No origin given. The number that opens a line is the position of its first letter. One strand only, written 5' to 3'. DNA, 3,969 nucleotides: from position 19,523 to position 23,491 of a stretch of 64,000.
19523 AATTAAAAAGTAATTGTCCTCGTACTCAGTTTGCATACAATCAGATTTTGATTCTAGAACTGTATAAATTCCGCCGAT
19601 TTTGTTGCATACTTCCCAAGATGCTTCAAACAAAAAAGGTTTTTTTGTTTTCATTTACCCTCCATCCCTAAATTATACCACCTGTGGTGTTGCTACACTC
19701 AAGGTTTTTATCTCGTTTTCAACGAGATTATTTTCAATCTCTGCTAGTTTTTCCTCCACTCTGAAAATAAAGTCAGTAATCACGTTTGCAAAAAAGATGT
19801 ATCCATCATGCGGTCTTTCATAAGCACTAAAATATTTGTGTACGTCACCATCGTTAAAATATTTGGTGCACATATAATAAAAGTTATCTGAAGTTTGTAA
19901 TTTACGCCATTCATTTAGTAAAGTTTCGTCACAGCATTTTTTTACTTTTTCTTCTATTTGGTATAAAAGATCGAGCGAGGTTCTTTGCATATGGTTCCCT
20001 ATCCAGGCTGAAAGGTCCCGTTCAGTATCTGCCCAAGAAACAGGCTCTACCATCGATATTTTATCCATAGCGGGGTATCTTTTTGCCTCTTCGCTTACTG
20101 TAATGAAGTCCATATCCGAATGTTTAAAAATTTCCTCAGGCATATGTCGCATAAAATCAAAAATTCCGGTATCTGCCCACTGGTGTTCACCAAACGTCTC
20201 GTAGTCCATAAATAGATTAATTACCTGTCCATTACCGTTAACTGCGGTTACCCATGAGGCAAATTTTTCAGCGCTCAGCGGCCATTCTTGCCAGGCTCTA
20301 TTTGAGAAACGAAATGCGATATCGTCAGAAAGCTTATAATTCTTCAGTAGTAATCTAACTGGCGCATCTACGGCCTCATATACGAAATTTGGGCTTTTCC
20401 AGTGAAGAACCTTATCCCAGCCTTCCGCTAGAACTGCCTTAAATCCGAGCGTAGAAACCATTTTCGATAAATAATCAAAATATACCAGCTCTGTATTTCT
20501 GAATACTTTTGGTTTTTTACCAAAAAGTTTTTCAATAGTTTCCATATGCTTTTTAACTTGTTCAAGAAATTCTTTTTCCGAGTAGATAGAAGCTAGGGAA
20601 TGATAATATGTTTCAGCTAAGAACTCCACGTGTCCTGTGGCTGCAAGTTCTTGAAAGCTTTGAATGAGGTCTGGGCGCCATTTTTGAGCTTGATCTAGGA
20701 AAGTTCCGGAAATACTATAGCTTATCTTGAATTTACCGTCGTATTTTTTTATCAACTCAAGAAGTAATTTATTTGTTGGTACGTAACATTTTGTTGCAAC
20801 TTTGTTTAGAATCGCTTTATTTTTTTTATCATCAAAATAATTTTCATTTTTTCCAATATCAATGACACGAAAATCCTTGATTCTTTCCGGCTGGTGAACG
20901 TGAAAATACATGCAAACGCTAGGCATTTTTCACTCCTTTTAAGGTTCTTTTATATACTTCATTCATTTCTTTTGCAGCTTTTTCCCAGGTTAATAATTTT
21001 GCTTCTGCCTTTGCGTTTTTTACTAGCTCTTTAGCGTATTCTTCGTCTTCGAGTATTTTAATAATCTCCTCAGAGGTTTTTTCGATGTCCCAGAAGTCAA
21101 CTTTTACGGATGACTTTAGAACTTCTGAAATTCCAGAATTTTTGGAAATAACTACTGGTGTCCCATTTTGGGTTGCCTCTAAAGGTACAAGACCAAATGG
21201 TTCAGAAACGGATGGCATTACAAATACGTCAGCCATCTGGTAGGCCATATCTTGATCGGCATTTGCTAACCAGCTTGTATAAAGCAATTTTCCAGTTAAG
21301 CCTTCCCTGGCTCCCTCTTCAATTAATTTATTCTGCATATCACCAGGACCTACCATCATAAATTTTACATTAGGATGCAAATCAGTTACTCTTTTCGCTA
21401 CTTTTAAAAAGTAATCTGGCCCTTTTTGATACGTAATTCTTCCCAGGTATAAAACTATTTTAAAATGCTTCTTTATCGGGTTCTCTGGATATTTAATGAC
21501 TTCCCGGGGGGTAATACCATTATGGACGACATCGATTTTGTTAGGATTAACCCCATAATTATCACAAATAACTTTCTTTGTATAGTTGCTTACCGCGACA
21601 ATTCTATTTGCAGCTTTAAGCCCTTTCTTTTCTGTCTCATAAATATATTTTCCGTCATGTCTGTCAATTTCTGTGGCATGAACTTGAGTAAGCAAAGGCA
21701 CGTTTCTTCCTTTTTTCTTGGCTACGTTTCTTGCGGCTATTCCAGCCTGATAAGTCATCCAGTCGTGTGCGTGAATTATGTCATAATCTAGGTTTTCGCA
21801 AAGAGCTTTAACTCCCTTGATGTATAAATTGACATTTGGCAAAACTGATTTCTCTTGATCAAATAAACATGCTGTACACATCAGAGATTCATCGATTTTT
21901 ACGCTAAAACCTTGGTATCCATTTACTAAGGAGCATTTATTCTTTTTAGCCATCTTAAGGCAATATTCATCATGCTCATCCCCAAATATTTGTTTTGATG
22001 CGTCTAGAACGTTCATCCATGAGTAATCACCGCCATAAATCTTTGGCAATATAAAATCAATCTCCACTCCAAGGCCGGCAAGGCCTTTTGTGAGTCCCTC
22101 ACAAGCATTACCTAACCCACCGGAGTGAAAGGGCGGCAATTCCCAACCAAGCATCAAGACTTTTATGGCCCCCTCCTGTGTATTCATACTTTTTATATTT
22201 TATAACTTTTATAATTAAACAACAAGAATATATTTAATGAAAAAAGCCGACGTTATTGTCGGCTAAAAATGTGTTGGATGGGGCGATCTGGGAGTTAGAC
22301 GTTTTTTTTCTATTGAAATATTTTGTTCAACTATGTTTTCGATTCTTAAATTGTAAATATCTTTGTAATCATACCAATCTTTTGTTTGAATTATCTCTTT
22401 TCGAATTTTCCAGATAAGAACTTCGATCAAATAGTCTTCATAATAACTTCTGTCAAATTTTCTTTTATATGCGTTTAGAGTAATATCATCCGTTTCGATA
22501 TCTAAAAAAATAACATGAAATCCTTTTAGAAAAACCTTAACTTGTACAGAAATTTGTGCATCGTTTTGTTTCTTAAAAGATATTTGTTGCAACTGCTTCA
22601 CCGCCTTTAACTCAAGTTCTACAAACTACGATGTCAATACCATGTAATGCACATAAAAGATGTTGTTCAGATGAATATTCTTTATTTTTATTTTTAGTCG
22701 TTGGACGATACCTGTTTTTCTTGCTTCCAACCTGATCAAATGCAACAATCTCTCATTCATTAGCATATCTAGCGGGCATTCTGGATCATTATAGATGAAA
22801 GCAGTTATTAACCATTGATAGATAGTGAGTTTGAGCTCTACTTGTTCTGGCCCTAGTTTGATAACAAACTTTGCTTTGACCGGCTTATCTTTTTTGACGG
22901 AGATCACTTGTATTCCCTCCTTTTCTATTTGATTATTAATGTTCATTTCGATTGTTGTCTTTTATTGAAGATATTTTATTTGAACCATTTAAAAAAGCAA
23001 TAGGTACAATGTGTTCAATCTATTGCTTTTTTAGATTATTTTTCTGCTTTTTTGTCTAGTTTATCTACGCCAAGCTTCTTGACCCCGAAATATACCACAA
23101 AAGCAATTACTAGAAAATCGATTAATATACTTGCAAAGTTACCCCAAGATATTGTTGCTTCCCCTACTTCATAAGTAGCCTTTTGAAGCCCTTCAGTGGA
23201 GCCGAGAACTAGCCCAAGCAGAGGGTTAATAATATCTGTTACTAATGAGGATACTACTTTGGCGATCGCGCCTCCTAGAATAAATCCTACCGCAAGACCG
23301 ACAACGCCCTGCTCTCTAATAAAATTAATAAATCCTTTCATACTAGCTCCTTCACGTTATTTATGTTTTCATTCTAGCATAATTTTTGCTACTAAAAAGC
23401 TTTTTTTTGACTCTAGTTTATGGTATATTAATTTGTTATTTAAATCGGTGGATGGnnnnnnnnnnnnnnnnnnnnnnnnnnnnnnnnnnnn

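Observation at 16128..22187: Glycogen cluster with a eukaryotic-type GT3 and a bacterial-type GlgA-like synthase, plus GH57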

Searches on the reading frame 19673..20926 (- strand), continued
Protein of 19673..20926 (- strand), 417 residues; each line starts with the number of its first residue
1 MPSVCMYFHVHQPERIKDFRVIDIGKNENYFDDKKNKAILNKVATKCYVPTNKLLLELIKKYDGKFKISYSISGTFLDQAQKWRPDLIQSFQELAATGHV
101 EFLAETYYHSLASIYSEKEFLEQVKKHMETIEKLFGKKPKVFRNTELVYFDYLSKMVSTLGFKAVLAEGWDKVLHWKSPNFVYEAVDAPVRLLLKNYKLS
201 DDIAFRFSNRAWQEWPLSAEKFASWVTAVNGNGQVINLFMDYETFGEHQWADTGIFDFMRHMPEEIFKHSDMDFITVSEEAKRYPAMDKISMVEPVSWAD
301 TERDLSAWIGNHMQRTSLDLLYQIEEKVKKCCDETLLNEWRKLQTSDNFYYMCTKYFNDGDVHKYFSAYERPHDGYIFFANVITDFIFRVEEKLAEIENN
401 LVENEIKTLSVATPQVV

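Call 94: find_encoding_contigs(protein=P0157, flank=7000, max_places=1)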
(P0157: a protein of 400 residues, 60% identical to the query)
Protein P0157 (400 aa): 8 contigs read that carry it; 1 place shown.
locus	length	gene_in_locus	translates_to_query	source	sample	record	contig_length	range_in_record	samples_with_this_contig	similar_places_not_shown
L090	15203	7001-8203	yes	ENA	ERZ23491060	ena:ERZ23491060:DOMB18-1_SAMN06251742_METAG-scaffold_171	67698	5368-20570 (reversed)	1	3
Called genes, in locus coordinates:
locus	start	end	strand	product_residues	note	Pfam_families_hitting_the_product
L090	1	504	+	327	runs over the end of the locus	PF00482:T2SSF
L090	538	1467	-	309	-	PF01008:IF-2B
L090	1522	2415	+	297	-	PF02729:OTCace_N, PF00185:OTCace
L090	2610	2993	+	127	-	PF01850:PIN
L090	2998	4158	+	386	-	PF05833:NFACT_N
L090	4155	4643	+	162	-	PF00149:Metallophos, PF12850:Metallophos_2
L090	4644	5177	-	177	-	PF00857:Isochorismatase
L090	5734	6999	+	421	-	PF08323:Glyco_transf_5, PF13439:Glyco_transf_4, PF13579:Glyco_trans_4_4, PF20706:GT4-conflict, PF00534:Glycos_transf_1, PF13692:Glyco_trans_1_4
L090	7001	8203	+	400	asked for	PF03065:Glyco_hydro_57, PF01522:Polysacc_deac_1 (weak)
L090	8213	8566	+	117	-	PF19027:DUF5752 (faint)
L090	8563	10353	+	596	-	PF05693:Glycogen_syn, PF00534:Glycos_transf_1 (faint), PF20706:GT4-conflict (faint), PF13692:Glyco_trans_1_4 (faint)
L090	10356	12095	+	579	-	PF06202:GDE_C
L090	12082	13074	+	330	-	PF01946:Thi4 (weak), PF00890:FAD_binding_2 (weak), PF01134:GIDA (faint), PF01266:DAO (faint), PF07992:Pyr_redox_2, PF12831:FAD_oxidored (weak), PF13738:Pyr_redox_3, PF00070:Pyr_redox, +1 more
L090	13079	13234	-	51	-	PF00832:Ribosomal_L39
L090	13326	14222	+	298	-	PF04981:NMD3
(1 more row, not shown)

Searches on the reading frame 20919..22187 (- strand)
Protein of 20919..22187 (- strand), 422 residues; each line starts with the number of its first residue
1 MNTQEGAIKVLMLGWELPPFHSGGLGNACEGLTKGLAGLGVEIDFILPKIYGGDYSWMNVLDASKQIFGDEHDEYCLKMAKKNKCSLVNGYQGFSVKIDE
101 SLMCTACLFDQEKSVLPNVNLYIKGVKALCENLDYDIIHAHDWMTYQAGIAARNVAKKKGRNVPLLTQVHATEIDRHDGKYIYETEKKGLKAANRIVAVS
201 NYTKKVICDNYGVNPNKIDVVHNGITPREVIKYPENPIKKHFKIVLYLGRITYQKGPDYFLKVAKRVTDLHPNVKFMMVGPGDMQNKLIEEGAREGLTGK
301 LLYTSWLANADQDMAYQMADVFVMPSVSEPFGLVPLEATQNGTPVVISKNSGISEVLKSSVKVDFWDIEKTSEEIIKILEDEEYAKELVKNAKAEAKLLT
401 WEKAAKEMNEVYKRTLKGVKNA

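Call 4: search_protein_families(library=pfam, proteins=[window:20919-22187:-], max_evalue=0.01)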
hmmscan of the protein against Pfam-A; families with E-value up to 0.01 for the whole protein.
window:20919-22187:- (422 aa): 7 families
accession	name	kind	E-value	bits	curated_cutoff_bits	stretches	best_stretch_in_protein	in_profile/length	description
PF00534.26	Glycos_transf_1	-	4.6e-35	121.1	26.4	1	235-394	8-171/172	Glycosyl transferases group 1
PF13692.12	Glyco_trans_1_4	-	1.5e-24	87.3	27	1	243-381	2-142/142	Glycosyl transferases group 1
PF13439.12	Glyco_transf_4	-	1.4e-21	77.7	28.5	1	122-227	60-168/170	Glycosyltransferase Family 4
PF20706.3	GT4-conflict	-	4.2e-19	69.2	26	1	172-406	118-383/385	Family 4 Glycosyltransferase in conflict systems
PF08323.17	Glyco_transf_5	-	5.5e-18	66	22.7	1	9-211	1-228/239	Starch synthase catalytic domain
PF13579.12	Glyco_trans_4_4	-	4.9e-12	46.9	29.7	1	123-224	60-158/158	Glycosyl transferase 4-like domain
PF13477.12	Glyco_trans_4_2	-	8.5e-06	26.4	23.4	1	100-199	41-138/139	Glycosyl transferase 4-like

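Call 5: search_protein_families(library=ncbifam, proteins=[window:20919-22187:-], max_evalue=0.01)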
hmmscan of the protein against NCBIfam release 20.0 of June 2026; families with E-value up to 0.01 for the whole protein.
window:20919-22187:- (422 aa): 49 families (the best 25 are shown)
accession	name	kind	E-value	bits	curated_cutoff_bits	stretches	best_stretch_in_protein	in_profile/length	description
TIGR04157.1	glyco_rSAM_CFB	subfamily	5.4e-33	114.6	400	1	167-411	139-405/406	TIGR04157 family glycosyltransferase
TIGR03449.1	mycothiol_MshA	equivalog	1.3e-30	106.7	462.5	1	128-416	96-404/406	D-inositol-3-phosphate glycosyltransferase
TIGR02149.1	glgA_Coryne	subfamily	2e-30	106.2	302.4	1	133-414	82-389/391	glycogen synthase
TIGR03999.1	thiol_BshA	equivalog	5.1e-29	101.3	273.7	1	129-416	79-374/375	N-acetyl-alpha-D-glucosaminyl L-malate synthase BshA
TIGR02095.1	glgA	subfamily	2.2e-25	89.2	328.45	2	241-414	293-476/477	glycogen/starch synthase, ADP-glucose type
TIGR04047.1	MSMEG_0565_glyc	hypoth_equivalog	2.7e-24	86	259.85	1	119-413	72-372/373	MSMEG_0565 family glycosyltransferase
NF047684.1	TeichurnBiosyTuaC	equivalog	3.4e-18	65.7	550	1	131-416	105-390/391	teichuronic acid biosynthesis protein TuaC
NF038295.1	EPS_HpsP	equivalog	1e-17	64.2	550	1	133-414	91-386/388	hormogonium polysaccharide biosynthesis glycosyltransferase HpsP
NF041010.1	glycosy_Agl16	equivalog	3.4e-17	62.3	575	1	161-414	103-350/352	glycosylation protein Agl16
NF053513.1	Gtran_IagA_BgsA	equivalog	7.7e-17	61.3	460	1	131-416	40-332/333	LTA glycolipid anchor biosynthesis glycosyltransferase, IagA/BgsA family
NF007396.0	PRK09922.1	equivalog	4.7e-15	55.3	385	1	151-392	100-338/361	lipopolysaccharide 1,6-galactosyltransferase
NF012028.0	PRK15484.1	subfamily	2e-14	53.5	618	1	188-412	135-375/380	lipopolysaccharide N-acetylglucosaminyltransferase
TIGR04063.1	stp3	hypoth_equivalog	4.6e-14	52.1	442.05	1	119-416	77-396/397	TIGR04063 family PEP-CTERM/XrtA system glycosyltransferase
NF046085.1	XrtY_assoc_Gly1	equivalog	8.1e-14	51.3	400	1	127-394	90-362/387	XrtY-associated glycosyltransferase XYAG1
NF049988.1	MGlcDAGSynMgs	equivalog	1.8e-13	50.7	400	1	238-416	209-388/398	alpha-monoglucosyldiacylglycerol synthase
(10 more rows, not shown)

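Call 8: search_solved_structures(query=window:20919-22187:-, max_evalue=0.001)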
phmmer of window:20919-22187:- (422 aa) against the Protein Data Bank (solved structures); distinct sequences matched with E-value up to 0.001: 65 (the best 60 are shown).
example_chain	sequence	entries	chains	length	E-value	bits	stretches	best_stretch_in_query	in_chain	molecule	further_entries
5d00_A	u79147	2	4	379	4.5e-16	61.8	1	128-408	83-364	N-acetyl-alpha-D-glucosaminyl L-malate synthase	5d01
3c4q_A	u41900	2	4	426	3.1e-15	59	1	131-415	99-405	Predicted glycosyltransferases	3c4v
3c48_A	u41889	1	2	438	3.3e-15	58.9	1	131-415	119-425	Predicted glycosyltransferases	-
2bis_A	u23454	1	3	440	2.6e-14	56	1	246-413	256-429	GLGA GLYCOGEN SYNTHASE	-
3fro_A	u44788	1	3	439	3.4e-14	55.6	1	246-413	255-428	GlgA glycogen synthase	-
3l01_A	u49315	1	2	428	6.7e-14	54.6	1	246-410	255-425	GlgA glycogen synthase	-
6kih_A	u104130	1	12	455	2.7e-12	49.3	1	243-415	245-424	Tll1590 protein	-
6tvp_A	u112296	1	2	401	1.8e-11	46.6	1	136-413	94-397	Alpha-maltose-1-phosphate synthase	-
2jjm_A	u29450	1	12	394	1.3e-10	43.8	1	131-421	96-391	GLYCOSYL TRANSFERASE, GROUP 1 FAMILY PROTEIN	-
3mbo_A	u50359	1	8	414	1.4e-10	43.6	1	131-421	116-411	Glycosyltransferase, group 1 family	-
6n1x_A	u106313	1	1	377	2.3e-10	43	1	128-396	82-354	Glycosyltransferase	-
6d9t_A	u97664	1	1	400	2.5e-10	42.9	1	128-396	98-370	Glycosyl transferase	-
4n9w_A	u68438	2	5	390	1.6e-09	40.2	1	239-414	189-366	GDP-mannose-dependent alpha-(1-2)-phosphatidylinositol mannosyltransferase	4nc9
2gej_A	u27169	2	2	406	1.8e-09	40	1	239-414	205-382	PHOSPHATIDYLINOSITOL MANNOSYLTRANSFERASE (PimA)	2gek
3vue_A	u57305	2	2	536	8e-09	37.9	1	237-356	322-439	Granule-bound starch synthase 1, chloroplastic/amyloplastic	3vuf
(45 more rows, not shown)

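Call 35: find_homologous_proteins(query=window:20919-22187:-, max_evalue=1e-10)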
Query window:20919-22187:- (422 aa): 7735 proteins with E <= 1e-10 among 8000 candidates; the best 120 are listed.
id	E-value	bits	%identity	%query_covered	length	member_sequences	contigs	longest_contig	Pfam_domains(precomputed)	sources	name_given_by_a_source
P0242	5.2e-286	966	100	100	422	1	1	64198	PF00534.27,PF13477.13,PF13579.13,PF08323.18,PF13439.13,PF20706.4,PF13692.13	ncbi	-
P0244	3.4e-231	785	82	97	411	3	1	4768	PF00534.27,PF13477.13,PF13579.13,PF08323.18,PF13439.13,PF20706.4,PF13692.13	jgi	jgi:glycosyltransferase involved in cell wall biosynthesis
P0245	9.6e-178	609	63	97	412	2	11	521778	PF00534.27,PF13579.13,PF08323.18,PF13439.13,PF20706.4,PF13692.13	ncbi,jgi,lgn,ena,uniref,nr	ncbi:MAG: Glycosyl transferase, group 1 family [candidate division CPR2 bacterium GW2011_GWC1_41_48]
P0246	9.7e-178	609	62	98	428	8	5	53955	PF00534.27,PF13477.13,PF13579.13,PF08323.18,PF13439.13,PF20706.4,PF13692.13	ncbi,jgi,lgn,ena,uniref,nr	ncbi:MAG: Glycogen synthase [candidate division CPR2 bacterium GW2011_GWC1_39_9]|uniref:Glycogen syn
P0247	1.3e-173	596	62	97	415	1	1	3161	PF00534.27,PF13477.13,PF13579.13,PF08323.18,PF13439.13,PF20706.4,PF13692.13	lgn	-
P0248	3.1e-173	594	62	97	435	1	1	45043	PF00534.27,PF13579.13,PF08323.18,PF13439.13,PF20706.4,PF13692.13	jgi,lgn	-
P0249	2.5e-170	585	62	96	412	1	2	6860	PF00534.27,PF13579.13,PF08323.18,PF13439.13,PF20706.4,PF13692.13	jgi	jgi:glycogen synthase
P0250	5.3e-170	584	62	96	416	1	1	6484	PF00534.27,PF13579.13,PF08323.18,PF13439.13,PF20706.4,PF13692.13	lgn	-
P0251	4.9e-156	538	56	97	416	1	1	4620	PF00534.27,PF13579.13,PF08323.18,PF13439.13,PF20706.4,PF13692.13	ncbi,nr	ncbi:MAG: glycosyltransferase family 4 protein [Rubrobacteridae bacterium]|nr:glycosyltransferase fa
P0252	4.0e-152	525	54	99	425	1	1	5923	PF00534.27,PF13579.13,PF08323.18,PF13439.13,PF20706.4,PF13692.13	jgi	jgi:glycogen(starch) synthase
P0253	1.6e-149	516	54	96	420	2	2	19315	PF00534.27,PF13579.13,PF00982.28,PF08323.18,PF13439.13,PF20706.4,PF13692.13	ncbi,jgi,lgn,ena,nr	ncbi:MAG: glycosyltransferase family 4 protein [Actinomycetota bacterium]|nr:glycosyltransferase fam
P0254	6.3e-149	514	54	97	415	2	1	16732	PF00534.27,PF13579.13,PF08323.18,PF13439.13,PF20706.4,PF13692.13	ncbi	-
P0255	6.6e-149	514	54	97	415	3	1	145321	PF00534.27,PF13579.13,PF08323.18,PF13439.13,PF20706.4,PF13692.13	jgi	-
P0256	4.2e-147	508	54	96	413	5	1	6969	PF00534.27,PF13579.13,PF08323.18,PF13439.13,PF20706.4,PF13692.13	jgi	-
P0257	1.3e-142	494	56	96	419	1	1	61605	PF00534.27,PF13579.13,PF08323.18,PF13439.13,PF20706.4,PF13692.13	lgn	-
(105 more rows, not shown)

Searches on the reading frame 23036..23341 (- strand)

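Call 4: search_protein_families(library=pfam, proteins=[window:23036-23341:-], max_evalue=0.01)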
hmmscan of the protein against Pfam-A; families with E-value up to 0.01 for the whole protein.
window:23036-23341:- (101 aa): 1 family
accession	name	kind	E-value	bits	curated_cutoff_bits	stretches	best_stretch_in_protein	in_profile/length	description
PF01741.23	MscL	-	2.7e-22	79.8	27.4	1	1-96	2-97/123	Large-conductance mechanosensitive channel, MscL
